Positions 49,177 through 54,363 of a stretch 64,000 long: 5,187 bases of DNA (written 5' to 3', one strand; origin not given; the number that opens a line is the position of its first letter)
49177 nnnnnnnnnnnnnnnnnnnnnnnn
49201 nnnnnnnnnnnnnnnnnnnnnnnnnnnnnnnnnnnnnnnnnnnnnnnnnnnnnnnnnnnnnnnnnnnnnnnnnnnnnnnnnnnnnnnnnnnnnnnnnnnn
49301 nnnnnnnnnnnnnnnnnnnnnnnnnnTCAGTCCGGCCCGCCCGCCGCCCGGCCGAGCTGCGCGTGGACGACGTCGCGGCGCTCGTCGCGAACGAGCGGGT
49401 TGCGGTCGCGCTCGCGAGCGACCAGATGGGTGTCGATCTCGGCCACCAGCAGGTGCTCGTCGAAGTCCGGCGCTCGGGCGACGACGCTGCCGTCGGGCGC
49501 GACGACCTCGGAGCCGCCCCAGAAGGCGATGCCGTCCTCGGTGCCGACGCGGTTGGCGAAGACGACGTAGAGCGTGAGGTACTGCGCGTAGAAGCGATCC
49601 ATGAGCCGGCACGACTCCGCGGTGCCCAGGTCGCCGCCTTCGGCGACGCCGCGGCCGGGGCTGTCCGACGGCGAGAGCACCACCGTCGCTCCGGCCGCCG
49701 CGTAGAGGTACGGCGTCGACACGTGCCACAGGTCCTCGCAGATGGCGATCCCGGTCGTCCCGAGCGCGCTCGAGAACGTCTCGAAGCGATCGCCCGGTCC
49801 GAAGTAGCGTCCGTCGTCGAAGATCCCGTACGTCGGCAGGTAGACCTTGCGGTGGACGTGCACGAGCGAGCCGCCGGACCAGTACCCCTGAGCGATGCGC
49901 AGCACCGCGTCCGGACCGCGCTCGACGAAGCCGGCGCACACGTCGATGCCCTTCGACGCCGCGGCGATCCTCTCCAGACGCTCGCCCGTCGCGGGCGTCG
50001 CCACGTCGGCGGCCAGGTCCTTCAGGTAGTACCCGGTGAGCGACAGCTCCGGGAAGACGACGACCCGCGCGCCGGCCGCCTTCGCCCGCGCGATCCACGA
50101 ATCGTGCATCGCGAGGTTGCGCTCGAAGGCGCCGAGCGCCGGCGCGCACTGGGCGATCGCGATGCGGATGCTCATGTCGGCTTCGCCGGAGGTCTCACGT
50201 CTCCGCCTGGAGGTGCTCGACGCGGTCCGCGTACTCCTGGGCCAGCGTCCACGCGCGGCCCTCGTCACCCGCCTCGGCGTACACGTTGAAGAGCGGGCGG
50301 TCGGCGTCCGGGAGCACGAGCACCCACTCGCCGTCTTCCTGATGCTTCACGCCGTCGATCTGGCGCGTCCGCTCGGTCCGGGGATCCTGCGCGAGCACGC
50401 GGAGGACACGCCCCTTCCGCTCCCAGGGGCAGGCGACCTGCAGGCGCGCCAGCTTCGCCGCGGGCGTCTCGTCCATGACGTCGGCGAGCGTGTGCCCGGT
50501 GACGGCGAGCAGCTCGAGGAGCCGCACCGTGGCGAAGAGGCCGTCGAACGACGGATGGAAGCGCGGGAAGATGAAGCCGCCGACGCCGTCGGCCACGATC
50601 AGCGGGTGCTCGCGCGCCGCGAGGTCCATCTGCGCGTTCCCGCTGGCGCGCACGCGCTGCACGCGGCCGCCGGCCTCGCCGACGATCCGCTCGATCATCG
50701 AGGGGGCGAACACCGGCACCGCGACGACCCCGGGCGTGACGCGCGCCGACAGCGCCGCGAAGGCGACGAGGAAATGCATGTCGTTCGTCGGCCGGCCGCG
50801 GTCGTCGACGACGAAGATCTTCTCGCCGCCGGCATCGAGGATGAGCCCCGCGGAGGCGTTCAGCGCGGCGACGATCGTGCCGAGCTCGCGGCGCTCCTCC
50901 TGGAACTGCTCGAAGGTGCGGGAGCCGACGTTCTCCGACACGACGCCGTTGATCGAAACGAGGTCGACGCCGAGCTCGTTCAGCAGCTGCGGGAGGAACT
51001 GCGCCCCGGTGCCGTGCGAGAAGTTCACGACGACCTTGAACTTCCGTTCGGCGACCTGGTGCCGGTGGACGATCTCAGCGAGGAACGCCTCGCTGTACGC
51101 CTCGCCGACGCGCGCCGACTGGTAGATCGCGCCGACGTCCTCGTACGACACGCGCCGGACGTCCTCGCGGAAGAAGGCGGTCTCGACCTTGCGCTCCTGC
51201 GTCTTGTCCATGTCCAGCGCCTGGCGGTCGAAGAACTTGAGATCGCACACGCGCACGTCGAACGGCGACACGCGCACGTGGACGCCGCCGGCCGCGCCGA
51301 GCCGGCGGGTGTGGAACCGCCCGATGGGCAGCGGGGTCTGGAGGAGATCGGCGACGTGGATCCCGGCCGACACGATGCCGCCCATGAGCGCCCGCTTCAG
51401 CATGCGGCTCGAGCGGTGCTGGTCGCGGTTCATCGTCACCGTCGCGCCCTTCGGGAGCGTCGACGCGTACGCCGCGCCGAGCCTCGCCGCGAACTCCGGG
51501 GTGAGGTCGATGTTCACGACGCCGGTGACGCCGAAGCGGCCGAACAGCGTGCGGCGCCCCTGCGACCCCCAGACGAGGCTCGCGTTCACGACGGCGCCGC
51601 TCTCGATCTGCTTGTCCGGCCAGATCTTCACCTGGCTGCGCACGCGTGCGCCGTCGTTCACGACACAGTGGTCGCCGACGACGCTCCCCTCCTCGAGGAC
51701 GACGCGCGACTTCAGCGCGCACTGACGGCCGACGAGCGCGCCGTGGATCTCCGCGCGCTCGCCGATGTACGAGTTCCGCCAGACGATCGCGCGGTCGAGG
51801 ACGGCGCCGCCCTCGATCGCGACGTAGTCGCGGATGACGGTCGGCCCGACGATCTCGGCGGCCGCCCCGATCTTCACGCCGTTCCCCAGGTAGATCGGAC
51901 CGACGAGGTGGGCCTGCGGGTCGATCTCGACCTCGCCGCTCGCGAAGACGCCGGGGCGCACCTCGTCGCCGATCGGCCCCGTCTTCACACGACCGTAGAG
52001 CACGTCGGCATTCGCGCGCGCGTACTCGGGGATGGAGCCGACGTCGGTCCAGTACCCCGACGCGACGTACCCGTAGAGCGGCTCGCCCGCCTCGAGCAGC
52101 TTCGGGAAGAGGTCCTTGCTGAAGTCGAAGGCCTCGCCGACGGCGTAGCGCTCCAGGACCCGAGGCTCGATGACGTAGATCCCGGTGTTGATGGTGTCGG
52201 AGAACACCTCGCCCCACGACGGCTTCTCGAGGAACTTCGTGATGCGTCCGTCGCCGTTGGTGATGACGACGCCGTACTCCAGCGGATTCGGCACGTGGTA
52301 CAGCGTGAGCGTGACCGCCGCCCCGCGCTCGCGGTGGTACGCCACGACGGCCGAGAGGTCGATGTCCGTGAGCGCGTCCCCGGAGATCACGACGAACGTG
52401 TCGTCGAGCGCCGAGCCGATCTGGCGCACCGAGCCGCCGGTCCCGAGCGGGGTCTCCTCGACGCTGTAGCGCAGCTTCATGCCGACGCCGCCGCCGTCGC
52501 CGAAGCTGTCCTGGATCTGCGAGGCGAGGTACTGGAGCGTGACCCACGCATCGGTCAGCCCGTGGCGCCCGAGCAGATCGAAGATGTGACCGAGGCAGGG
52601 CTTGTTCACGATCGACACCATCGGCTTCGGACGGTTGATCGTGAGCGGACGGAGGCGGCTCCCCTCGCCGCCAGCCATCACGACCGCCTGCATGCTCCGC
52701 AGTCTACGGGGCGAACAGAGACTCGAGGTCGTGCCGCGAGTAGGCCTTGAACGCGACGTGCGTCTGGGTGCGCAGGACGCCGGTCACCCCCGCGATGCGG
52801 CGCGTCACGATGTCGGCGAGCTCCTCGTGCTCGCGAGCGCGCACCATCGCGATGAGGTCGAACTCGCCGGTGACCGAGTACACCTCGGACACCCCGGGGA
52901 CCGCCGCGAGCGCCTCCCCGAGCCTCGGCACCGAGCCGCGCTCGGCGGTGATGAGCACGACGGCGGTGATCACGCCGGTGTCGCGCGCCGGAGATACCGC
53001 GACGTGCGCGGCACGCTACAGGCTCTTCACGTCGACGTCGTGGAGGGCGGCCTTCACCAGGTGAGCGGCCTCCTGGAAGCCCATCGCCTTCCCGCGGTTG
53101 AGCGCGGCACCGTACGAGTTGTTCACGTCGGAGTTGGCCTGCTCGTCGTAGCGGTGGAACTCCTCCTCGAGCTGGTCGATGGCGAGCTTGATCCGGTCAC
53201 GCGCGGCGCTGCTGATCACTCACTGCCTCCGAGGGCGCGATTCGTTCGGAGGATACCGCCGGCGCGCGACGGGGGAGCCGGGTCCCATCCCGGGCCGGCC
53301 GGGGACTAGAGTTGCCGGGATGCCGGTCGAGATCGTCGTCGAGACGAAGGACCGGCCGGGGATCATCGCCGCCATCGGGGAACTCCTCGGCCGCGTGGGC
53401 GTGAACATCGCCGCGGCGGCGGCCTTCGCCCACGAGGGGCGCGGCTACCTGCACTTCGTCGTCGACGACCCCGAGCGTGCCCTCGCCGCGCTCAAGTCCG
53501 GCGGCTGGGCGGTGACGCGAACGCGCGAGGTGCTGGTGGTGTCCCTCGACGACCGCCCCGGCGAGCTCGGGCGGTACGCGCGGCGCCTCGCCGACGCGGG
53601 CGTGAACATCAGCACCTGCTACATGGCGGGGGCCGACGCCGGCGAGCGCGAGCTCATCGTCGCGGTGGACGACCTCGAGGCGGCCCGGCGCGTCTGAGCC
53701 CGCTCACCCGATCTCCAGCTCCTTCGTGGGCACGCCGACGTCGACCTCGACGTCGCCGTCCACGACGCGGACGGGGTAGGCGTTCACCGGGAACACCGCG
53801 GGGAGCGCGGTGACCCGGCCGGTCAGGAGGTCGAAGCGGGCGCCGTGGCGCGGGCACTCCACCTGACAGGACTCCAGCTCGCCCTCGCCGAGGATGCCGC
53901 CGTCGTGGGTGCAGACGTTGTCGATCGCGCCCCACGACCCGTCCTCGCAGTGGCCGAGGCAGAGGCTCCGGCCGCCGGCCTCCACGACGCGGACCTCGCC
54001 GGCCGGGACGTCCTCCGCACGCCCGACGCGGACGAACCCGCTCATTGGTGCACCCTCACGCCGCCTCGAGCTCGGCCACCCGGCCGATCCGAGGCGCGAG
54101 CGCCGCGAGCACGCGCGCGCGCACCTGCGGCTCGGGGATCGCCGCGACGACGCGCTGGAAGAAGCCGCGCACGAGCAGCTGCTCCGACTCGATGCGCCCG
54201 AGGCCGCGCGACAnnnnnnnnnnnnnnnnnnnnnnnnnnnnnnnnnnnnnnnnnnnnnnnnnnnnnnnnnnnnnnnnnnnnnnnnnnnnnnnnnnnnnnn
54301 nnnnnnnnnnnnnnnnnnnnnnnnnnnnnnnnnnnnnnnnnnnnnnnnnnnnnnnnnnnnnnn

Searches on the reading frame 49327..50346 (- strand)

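Call 32: search_protein_families(library=pfam, proteins=[window:49327-50346:-])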
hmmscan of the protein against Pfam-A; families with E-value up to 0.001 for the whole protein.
window:49327-50346:- (339 aa): 1 family
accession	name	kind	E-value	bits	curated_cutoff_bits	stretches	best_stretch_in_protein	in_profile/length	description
PF00795.27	CN_hydrolase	-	2.5e-34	119.2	23.2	1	61-310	1-252/256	Carbon-nitrogen hydrolase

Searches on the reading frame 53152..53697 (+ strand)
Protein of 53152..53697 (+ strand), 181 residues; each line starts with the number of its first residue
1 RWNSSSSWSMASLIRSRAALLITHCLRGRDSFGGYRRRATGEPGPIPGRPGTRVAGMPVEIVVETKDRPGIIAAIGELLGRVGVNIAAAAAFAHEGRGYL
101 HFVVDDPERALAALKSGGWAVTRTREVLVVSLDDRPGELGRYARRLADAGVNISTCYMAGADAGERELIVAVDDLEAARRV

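Call 32: search_protein_families(library=pfam, proteins=[window:53152-53697:+])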
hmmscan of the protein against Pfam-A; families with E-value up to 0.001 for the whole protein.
window:53152-53697:+ (181 aa): 4 families
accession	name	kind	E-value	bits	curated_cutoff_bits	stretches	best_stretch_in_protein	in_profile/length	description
PF01842.31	ACT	-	1.8e-14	53.6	27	1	60-114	2-58/66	ACT domain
PF19571.5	ACT_8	-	2e-07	31.3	23.5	1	61-180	8-123/141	ACT domain pair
PF13291.12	ACT_4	-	3.3e-06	28.1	27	0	58-100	6-50/80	ACT domain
PF22629.2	ACT_AHAS_ss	-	3.8e-06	27.4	27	1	63-112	3-53/67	AHAS small subunit-like ACT domain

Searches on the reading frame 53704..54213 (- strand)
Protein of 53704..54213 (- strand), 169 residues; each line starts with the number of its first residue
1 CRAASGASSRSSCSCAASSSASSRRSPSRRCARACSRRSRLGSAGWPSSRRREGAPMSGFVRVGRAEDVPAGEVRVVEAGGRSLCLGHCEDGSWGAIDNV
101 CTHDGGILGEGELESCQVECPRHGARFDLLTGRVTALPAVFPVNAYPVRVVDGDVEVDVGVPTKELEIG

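Call 77: search_protein_families(library=pfam, proteins=[window:53704-54213:-], max_evalue=0.01)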
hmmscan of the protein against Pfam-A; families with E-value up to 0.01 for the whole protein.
window:53704-54213:- (169 aa): 2 families
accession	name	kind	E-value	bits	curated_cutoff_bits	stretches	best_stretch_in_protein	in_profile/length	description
PF00355.32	Rieske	-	6.6e-18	64.9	20.3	1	61-147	3-88/88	Rieske [2Fe-2S] domain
PF13806.12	Rieske_2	-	3.9e-11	43.3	27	1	60-157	2-103/104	Rieske-like [2Fe-2S] domain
